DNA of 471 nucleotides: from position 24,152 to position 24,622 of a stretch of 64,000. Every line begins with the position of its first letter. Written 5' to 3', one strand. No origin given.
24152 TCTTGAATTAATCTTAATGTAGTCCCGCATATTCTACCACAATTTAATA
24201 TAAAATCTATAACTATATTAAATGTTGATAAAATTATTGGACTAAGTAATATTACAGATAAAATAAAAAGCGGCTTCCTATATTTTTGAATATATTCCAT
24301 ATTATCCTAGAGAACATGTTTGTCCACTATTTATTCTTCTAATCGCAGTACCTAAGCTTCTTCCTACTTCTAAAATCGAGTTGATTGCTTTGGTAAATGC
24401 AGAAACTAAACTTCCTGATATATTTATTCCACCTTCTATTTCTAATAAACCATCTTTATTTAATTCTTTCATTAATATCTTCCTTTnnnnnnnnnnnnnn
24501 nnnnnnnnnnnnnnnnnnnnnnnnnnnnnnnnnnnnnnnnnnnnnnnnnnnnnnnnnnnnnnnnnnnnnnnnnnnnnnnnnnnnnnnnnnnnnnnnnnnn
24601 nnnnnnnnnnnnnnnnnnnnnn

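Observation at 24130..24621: Unannotated two-peptide (class IIb-like) bacteriocin operon: two double-glycine-leader peptides plus immunity-like protein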

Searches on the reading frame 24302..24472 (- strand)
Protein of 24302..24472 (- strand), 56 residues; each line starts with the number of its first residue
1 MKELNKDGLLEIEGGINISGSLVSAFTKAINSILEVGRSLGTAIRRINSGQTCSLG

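Call 5: search_protein_families(library=pfam, proteins=[window:24302-24472:-], max_evalue=1)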
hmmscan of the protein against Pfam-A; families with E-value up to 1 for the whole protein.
window:24302-24472:- (56 aa): 0 families

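Call 6: search_protein_families(library=ncbifam, proteins=[window:24302-24472:-], max_evalue=1)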
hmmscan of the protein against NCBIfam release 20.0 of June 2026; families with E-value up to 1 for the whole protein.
window:24302-24472:- (56 aa): 0 families

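Call 8: find_encoding_contigs(protein=window:24302-24472:-, flank=6000, max_places=6)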
Protein window:24302-24472:- (56 aa): no gene with exactly this product is on record in the collection.

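Call 10: find_homologous_proteins(query=window:24302-24472:-, max_evalue=10)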
Query window:24302-24472:- (56 aa): 24 proteins with E <= 10 among 24 candidates.
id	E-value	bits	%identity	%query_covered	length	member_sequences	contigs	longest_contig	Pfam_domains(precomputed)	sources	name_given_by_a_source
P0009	3.5e-25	103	98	100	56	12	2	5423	-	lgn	-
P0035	3.2e-24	100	91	100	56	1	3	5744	-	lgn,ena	-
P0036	6.9e-23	96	88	100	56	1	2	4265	-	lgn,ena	-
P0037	8.4e-22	93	88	100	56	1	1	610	-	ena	-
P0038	1.0e-21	92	86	100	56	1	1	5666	-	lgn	-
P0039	1.0e-20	89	82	100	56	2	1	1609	-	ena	-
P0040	3.9e-20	87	82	100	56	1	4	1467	-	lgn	-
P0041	9.7e-20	86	79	100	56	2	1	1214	-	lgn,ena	-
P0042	5.1e-18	81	72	95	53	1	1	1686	-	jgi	-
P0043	5.5e-18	81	75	98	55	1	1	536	-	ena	-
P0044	7.1e-18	80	79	95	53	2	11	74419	-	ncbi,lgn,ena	-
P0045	8.7e-18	80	75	95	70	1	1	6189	-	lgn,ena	-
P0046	1.7e-17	79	72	95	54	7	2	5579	-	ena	-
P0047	1.9e-17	79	70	95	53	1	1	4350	-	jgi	-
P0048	4.4e-17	78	72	95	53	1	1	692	-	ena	-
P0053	7.4e-11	59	56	98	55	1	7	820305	-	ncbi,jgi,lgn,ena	jgi:hypothetical protein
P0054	1.2e-6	46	56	95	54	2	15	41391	-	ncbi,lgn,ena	-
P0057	4.7e-5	41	46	98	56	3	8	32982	-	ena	-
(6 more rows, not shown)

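Call 12: find_encoding_contigs(protein=P0053, flank=6000, max_places=3)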
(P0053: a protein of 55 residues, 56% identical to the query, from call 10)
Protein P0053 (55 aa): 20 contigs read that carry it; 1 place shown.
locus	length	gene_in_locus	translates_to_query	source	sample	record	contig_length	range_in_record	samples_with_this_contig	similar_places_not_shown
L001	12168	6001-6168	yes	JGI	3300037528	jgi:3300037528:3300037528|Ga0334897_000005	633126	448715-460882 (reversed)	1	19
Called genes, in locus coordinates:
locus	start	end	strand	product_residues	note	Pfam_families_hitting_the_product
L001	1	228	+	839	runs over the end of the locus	PF00521:DNA_topoisoIV, PF03989:DNA_gyraseA_C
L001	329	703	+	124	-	PF14071:YlbD_coat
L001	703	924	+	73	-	PF14003:YlbE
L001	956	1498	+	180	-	PF03602:Cons_hypoth95, PF05175:MTS, PF06325:PrmA (weak), PF02475:TRM5-TYW2_MTfase (weak), PF09445:Methyltransf_15 (weak)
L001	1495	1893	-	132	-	PF26247:DUF8058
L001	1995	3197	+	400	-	PF00144:Beta-lactamase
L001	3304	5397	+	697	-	PF03412:Peptidase_C39, PF13529:Peptidase_C39_2 (faint), PF00664:ABC_membrane, PF00005:ABC_tran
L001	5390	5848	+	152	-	-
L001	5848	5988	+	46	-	-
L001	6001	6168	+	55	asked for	-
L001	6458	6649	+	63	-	PF01165:Ribosomal_S21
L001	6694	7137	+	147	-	PF09424:YqeY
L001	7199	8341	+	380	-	PF00266:Aminotran_5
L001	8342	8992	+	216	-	-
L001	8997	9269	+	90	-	PF00085:Thioredoxin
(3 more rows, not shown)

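Call 14: find_encoding_contigs(protein=P0057, flank=6000, max_places=3)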
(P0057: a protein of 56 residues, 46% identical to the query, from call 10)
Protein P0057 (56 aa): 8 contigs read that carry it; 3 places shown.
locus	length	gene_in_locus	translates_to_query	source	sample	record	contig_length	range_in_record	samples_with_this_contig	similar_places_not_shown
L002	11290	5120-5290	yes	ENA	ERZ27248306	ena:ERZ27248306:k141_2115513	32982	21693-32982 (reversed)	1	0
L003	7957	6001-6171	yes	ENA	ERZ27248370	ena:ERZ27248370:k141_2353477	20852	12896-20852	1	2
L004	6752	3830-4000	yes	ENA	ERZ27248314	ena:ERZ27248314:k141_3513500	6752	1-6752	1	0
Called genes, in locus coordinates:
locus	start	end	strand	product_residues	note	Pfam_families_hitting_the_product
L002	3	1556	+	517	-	?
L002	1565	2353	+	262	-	PF02535:Zip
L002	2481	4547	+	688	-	PF03412:Peptidase_C39, PF00664:ABC_membrane, PF00005:ABC_tran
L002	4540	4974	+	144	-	-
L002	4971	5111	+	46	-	-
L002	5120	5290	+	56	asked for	-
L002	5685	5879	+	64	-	PF01165:Ribosomal_S21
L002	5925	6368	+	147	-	PF09424:YqeY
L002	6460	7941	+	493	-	PF01336:tRNA_anti-codon, PF00152:tRNA-synt_2, PF01409:tRNA-synt_2d (faint)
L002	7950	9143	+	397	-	PF00871:Acetate_kinase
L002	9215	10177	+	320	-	PF01368:DHH, PF02272:DHHA1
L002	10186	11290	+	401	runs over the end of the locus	-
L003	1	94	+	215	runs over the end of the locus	PF02661:Fic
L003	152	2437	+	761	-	PF00122:E1-E2_ATPase, PF00702:Hydrolase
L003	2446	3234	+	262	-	PF02535:Zip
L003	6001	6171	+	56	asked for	-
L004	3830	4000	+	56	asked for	-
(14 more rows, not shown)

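Call 15: find_encoding_contigs(protein=P0054, flank=6000, max_places=3)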
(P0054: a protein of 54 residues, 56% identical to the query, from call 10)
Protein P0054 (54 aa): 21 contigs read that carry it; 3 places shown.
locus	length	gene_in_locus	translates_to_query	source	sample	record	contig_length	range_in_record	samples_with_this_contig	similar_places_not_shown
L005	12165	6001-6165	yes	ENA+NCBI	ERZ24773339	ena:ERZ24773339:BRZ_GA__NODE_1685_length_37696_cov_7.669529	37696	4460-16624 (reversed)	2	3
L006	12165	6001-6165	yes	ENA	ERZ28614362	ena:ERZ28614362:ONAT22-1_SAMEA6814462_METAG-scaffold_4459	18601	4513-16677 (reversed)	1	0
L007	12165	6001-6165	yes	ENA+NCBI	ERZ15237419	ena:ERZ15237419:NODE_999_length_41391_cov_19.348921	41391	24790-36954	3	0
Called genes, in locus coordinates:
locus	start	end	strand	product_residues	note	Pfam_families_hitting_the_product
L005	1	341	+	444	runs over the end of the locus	PF21799:MurD-like_N (weak), PF08245:Mur_ligase_M, PF02875:Mur_ligase_C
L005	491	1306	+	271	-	PF12784:PDDEXK_2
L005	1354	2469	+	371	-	PF02350:Epimerase_2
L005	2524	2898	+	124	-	PF14071:YlbD_coat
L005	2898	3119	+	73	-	PF14003:YlbE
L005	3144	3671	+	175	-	PF03602:Cons_hypoth95, PF05175:MTS, PF06325:PrmA (weak), PF02475:TRM5-TYW2_MTfase (weak), PF09445:Methyltransf_15 (weak)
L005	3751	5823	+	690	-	PF03412:Peptidase_C39, PF00664:ABC_membrane, PF00005:ABC_tran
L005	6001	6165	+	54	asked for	-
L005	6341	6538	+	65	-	PF01165:Ribosomal_S21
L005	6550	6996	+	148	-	PF09424:YqeY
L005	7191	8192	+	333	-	PF00318:Ribosomal_S2, PF07498:Rho_N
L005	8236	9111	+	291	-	PF22566:UBA_8 (weak), PF25025:EF-Ts_N (weak), PF00889:EF_TS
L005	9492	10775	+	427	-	PF04055:Radical_SAM, PF13186:SPASM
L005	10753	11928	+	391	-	PF04055:Radical_SAM, PF13186:SPASM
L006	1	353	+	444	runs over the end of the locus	PF21799:MurD-like_N (weak), PF08245:Mur_ligase_M, PF02875:Mur_ligase_C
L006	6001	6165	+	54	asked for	-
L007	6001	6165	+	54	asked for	-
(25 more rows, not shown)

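Call 20: find_related_loci(query=A1, collection=genome_contigs, flank=5000)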
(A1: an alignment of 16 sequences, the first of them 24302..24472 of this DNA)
Query A1 (56 aa) in genome_contigs; peptide patterns used: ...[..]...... (x = any residue, [..] = any of these).
88 stretches matched a pattern; 77 encode a relative of the query (tblastn E <= 1e-3); 77 distinct loci.
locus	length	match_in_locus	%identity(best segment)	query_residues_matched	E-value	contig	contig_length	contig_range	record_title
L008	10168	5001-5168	91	1-56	3e-28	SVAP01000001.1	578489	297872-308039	MAG: Bacillota bacterium isolate SIG205 NODE_19_length_578489_cov_16.181271, whole genome shotgun sequence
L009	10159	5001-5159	72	1-53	1e-23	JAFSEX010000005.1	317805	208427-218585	MAG: Bacilli bacterium isolate RGIG3080 Goat_Rectum-5__c36581, whole genome shotgun sequence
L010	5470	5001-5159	79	1-53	4e-23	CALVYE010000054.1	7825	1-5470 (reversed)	MAG: uncultured Bacilli bacterium isolate BRZ_FK__bin87 genome assembly, contig: BRZ_FK__NODE_11006_length_7825_cov_6.52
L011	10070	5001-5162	67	1-54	2e-18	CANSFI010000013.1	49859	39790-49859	MAG TPA_asm: uncultured Tenericutes bacterium isolate SRR15730532_bin.52_metawrap_v1.3_MAG genome assembly, contig: NODE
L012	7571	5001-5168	66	1-55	4e-18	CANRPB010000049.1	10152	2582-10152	MAG: uncultured Bacilli bacterium isolate Lapin-018__bin91 genome assembly, contig: Lapin-018__NODE_6621_length_10152_co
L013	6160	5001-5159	66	3-55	3e-18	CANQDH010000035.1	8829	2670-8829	MAG: uncultured Bacilli bacterium isolate Lapin-005__bin69 genome assembly, contig: Lapin-005__NODE_11084_length_8829_co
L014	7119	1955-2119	60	1-55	4e-17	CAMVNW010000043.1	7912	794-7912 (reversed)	MAG TPA_asm: uncultured Bacillales bacterium isolate SRR8387716_bin.72_metaWRAP_v1.3_MAG genome assembly, contig: ERZ142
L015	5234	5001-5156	64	1-53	9e-17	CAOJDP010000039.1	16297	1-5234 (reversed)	MAG TPA_asm: uncultured Bacillales bacterium isolate SRR15604593_bin.36_metawrap_v1.3_MAG genome assembly, contig: NODE.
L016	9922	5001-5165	60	1-55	2e-16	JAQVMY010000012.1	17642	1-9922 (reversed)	MAG: Bacilli bacterium isolate STF1_144 NODE_8268_length_17642_cov_6.385498_Sandtown_F1, whole genome shotgun sequence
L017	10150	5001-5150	64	6-55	2e-16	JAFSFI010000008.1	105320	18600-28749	MAG: Bacilli bacterium isolate RGIG3091 Goat_Rectum-5__c325523, whole genome shotgun sequence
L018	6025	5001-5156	64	1-53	4e-16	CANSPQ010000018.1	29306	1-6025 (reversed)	MAG TPA_asm: uncultured Bacillales bacterium isolate SRR15730548_bin.42_metawrap_v1.3_MAG genome assembly, contig: NODE.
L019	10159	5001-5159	55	1-53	6e-16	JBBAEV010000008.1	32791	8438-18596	MAG: Bacilli bacterium isolate SO_2017_LW2_23 scaffold_2979_c1_LW138R_2017, whole genome shotgun sequence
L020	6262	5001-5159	63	1-54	9e-16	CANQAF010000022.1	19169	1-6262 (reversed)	MAG: uncultured Bacilli bacterium isolate Lapin-002__bin35 genome assembly, contig: Lapin-002__NODE_3686_length_19169_co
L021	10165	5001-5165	58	1-55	9e-16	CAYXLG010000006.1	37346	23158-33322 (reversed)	MAG TPA_asm: uncultured Muribaculaceae bacterium isolate SRP192927_co8_203 genome assembly, contig: NODE_782_length_3734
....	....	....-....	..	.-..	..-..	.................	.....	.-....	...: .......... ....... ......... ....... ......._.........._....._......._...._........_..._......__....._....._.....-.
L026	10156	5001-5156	64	1-53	2e-15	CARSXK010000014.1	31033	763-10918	MAG TPA_asm: uncultured Bacilli bacterium isolate MGBC129510 genome assembly, contig: MGBC129510.14, whole genome shotgu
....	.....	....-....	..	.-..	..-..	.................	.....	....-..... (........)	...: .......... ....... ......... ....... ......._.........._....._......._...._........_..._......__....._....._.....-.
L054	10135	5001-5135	58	3-47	1e-12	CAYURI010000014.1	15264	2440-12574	MAG TPA_asm: uncultured Muribaculaceae bacterium isolate SRP294416_co1_58 genome assembly, contig: NODE_8053_length_1526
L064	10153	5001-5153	49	3-53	1e-11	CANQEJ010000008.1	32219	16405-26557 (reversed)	MAG: uncultured Bacilli bacterium isolate Lapin-007__bin15 genome assembly, contig: Lapin-007__NODE_406_length_32219_cov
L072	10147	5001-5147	47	6-54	8e-11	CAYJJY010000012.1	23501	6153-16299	MAG TPA_asm: uncultured Muribaculaceae bacterium isolate ERP123703_co3_177 genome assembly, contig: NODE_2445_length_235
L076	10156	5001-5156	46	3-53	1e-10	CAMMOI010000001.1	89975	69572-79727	MAG: uncultured Tenericutes bacterium isolate ERR4992208_bin.29_MetaWRAP_v1.1_MAG genome assembly, contig: NODE_204_leng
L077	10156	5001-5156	45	3-55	3e-10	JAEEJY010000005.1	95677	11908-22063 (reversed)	MAG: Bacillales bacterium isolate Tb.RUG.180 k141_1035420_flag=0_multi=22.0058_len=95677, whole genome shotgun sequence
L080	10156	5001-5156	45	3-55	1e-9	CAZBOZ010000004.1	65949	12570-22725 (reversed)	MAG TPA_asm: uncultured Muribaculaceae bacterium isolate SRP294416_co1_19 genome assembly, contig: NODE_536_length_65949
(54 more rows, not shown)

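Call 44: search_protein_representatives(alignment_id=A3)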
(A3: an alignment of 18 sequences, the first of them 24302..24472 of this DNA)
Query: 18 sequences, 55 profile positions. Proteins with E-value up to 0.001 (for the whole library): 411; up to 1e-10: 106; up to 1e-30: 0. The best 150 are listed.
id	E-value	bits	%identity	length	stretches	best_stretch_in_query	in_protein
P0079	3.8e-23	97.1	-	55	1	1-55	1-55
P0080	1.4e-22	95.2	-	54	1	1-55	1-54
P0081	8.2e-22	92.8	-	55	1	1-55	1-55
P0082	1.9e-20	88.4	-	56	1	1-55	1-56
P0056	2.1e-19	85.1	-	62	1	2-53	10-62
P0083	1.4e-18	82.5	-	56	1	1-55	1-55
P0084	2.7e-18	81.5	-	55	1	1-55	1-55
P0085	3.0e-18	81.4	-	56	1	1-55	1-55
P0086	3.2e-18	81.3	-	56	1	1-54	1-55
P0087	1.2e-17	79.4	-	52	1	1-53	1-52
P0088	2.2e-17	78.6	-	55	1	1-55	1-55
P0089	3.2e-17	78.1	-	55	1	1-55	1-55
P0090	3.9e-17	77.8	-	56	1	1-55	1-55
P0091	6.7e-17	77.1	-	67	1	1-55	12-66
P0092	4.2e-16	74.5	-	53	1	3-55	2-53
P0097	2.3e-15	72.1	-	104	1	2-54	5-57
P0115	4.0e-13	65.0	-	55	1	3-55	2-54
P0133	3.8e-12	61.8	-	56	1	1-55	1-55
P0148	7.3e-12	60.9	-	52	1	4-55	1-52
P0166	3.3e-11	58.8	-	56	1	1-55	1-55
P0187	1.3e-10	57.0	-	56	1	1-55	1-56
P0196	2.1e-10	56.2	-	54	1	1-53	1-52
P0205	3.8e-10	55.4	-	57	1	1-54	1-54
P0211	5.6e-10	54.9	-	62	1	1-55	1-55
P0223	1.2e-09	53.8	-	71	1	1-54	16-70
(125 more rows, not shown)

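Call 46: list_cluster_members(proteins=[P0115, P0133, P0187, P0211, P0223, P0166, P0097, P0205, P0196, P0148])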
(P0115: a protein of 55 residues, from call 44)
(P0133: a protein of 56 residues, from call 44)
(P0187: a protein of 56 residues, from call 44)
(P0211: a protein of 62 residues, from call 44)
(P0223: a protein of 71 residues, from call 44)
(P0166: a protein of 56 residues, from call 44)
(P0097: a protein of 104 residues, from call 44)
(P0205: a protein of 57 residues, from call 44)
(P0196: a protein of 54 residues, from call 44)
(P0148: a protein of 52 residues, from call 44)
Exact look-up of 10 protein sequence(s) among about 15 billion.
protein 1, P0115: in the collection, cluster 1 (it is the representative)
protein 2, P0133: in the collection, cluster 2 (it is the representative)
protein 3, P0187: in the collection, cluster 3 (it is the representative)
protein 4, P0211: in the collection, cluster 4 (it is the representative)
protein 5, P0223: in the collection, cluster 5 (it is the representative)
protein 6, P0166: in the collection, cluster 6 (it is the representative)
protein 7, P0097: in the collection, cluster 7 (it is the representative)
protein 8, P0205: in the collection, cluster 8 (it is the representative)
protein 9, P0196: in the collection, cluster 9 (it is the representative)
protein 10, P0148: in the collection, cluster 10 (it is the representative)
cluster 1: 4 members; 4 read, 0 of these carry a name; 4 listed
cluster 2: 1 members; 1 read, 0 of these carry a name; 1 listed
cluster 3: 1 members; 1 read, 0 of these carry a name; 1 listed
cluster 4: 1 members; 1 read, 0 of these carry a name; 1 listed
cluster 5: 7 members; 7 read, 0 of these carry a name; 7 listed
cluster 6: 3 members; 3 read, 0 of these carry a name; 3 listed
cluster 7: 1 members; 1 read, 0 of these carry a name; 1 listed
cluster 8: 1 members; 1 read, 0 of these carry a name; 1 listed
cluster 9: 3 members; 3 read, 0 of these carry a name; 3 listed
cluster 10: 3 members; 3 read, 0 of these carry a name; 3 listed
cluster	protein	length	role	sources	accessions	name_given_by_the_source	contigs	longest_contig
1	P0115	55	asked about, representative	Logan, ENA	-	-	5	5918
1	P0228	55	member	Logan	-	-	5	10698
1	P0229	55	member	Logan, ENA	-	-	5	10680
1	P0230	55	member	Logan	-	-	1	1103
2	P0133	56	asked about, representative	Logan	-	-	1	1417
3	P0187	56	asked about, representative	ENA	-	-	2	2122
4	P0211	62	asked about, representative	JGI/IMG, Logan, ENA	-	-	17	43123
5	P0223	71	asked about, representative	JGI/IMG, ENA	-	-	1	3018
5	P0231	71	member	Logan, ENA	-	-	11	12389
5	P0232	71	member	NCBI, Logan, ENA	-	-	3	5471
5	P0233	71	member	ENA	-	-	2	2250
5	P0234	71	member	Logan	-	-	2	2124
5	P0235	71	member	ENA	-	-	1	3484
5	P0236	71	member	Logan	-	-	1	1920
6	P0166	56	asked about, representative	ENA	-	-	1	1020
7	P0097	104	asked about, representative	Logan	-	-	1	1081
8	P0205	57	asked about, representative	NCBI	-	-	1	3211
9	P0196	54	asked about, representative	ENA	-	-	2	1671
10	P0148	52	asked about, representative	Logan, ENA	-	-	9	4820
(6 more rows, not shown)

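Call 47: find_encoding_contigs(protein=P0211, flank=5000, max_places=2)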
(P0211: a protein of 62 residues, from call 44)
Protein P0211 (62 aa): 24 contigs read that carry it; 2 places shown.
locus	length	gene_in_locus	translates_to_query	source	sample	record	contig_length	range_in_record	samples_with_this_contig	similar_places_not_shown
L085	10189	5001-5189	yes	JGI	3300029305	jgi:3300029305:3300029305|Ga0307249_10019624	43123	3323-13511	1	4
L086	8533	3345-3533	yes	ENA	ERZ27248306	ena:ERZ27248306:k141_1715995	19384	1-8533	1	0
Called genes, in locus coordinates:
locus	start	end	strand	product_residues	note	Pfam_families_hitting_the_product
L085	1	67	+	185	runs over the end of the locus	PF08207:EFP_N, PF01132:EFP, PF09285:Elong-fact-P_C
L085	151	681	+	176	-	PF12685:SpoIIIAH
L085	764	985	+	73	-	PF00196:GerE, PF04545:Sigma70_r4 (weak), PF08281:Sigma70_r4_2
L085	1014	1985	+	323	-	PF10646:Germane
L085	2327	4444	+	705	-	PF03412:Peptidase_C39, PF00664:ABC_membrane, PF00005:ABC_tran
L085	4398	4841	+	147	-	-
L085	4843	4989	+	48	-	-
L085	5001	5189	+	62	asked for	-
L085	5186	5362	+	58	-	-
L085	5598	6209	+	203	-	PF09424:YqeY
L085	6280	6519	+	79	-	PF07873:YabP (weak)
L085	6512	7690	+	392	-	PF06898:YqfD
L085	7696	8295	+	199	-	PF04892:VanZ-LLP1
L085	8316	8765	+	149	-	PF02130:YbeY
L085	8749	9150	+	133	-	PF01219:DAGK_prokar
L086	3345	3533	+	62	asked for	-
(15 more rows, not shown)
